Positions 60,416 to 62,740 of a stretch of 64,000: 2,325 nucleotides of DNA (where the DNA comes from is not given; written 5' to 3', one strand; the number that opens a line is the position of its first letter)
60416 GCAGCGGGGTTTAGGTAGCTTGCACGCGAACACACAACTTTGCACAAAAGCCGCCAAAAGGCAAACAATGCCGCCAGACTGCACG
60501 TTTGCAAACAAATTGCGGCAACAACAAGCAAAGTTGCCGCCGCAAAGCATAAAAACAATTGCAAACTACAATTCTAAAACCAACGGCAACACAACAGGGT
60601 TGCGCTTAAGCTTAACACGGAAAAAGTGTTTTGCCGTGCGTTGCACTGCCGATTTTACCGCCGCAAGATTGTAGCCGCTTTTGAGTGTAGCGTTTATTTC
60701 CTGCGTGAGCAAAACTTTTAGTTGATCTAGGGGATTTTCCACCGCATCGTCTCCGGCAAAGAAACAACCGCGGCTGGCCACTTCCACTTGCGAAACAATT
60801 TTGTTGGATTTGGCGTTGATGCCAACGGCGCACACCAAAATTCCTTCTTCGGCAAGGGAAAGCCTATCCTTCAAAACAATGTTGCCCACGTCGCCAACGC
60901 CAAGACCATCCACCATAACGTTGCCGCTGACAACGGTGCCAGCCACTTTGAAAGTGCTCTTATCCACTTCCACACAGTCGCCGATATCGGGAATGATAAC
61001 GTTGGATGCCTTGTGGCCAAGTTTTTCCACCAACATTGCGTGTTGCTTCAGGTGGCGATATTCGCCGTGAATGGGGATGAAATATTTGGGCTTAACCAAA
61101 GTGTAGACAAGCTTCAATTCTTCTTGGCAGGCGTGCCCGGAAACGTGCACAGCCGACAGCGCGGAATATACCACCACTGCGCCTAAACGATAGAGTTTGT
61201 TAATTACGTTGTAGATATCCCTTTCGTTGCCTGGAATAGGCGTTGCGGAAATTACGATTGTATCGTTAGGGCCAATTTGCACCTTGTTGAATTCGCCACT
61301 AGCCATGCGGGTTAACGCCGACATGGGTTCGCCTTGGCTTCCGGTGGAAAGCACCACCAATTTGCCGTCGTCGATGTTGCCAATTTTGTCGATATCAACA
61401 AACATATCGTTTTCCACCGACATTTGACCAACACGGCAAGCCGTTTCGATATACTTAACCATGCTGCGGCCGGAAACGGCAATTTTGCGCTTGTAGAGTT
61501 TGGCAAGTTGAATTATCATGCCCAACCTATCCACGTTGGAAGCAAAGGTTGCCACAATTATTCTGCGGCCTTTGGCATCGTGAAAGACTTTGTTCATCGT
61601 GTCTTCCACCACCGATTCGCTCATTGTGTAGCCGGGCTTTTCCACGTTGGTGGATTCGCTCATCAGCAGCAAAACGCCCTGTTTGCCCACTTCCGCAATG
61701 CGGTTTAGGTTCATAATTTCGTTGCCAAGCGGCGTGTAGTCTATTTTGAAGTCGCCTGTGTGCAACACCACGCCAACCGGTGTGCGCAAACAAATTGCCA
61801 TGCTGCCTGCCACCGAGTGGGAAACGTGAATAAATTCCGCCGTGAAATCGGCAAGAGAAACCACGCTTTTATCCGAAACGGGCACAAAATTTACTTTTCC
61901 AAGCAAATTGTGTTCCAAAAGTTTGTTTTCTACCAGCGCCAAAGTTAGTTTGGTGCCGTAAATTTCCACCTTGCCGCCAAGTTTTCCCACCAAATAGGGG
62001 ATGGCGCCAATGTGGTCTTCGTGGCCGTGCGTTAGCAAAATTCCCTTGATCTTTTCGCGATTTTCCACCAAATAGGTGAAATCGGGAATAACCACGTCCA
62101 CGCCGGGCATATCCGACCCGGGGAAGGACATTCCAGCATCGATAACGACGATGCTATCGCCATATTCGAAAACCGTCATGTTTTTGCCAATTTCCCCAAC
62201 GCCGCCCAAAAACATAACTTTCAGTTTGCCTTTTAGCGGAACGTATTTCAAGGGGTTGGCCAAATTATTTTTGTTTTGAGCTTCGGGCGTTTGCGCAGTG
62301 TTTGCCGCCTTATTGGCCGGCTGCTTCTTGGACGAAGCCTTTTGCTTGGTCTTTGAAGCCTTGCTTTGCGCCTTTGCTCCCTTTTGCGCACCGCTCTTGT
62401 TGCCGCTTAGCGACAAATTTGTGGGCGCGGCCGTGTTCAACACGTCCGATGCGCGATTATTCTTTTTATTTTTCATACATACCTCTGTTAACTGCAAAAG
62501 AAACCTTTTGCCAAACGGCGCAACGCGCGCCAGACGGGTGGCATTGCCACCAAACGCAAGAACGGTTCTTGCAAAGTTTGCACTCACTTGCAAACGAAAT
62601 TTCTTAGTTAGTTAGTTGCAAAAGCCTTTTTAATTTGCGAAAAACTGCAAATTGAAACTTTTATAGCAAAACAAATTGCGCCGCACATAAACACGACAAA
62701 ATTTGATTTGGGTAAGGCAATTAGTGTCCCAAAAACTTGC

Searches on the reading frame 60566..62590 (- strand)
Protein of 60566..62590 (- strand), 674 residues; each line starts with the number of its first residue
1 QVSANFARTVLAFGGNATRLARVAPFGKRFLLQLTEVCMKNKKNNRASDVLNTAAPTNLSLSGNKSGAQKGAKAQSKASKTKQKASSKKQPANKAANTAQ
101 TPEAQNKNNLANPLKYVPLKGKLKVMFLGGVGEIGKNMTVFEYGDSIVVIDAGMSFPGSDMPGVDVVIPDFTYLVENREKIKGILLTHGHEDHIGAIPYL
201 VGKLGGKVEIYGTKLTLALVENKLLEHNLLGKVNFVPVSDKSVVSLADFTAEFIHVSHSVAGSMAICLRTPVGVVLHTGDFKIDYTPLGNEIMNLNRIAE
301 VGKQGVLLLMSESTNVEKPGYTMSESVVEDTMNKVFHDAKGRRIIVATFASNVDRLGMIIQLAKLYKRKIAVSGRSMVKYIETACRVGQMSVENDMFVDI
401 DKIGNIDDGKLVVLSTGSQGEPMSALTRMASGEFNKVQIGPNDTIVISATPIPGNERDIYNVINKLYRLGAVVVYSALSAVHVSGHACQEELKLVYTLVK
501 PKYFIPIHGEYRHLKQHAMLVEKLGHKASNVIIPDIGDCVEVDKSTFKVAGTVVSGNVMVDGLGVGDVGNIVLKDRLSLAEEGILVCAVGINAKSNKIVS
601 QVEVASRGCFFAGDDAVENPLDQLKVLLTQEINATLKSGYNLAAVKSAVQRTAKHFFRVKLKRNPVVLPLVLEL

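Call 52: search_protein_families(library=pfam, proteins=[window:60566-62590:-], max_evalue=0.00001)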
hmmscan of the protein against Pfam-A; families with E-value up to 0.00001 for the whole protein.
window:60566-62590:- (674 aa): 5 families
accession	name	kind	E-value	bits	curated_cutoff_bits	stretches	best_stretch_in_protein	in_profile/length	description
PF22505.1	RNase_J_b_CASP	-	1.5e-47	160.9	27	1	342-466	2-126/126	Ribonuclease J, beta-CASP domain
PF17770.6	RNase_J_C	-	6.3e-17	62.9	23.8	1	572-674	1-102/102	Ribonuclease J C-terminal domain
PF07521.17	RMMBL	-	5.1e-13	49.3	21.6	1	481-530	11-59/63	Zn-dependent metallo-hydrolase RNA specificity domain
PF00753.33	Lactamase_B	-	1e-12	48.8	22.7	1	135-281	5-150/196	Metallo-beta-lactamase superfamily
PF12706.13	Lactamase_B_2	-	5.2e-09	36.4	27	1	149-283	4-137/200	Beta-lactamase superfamily domain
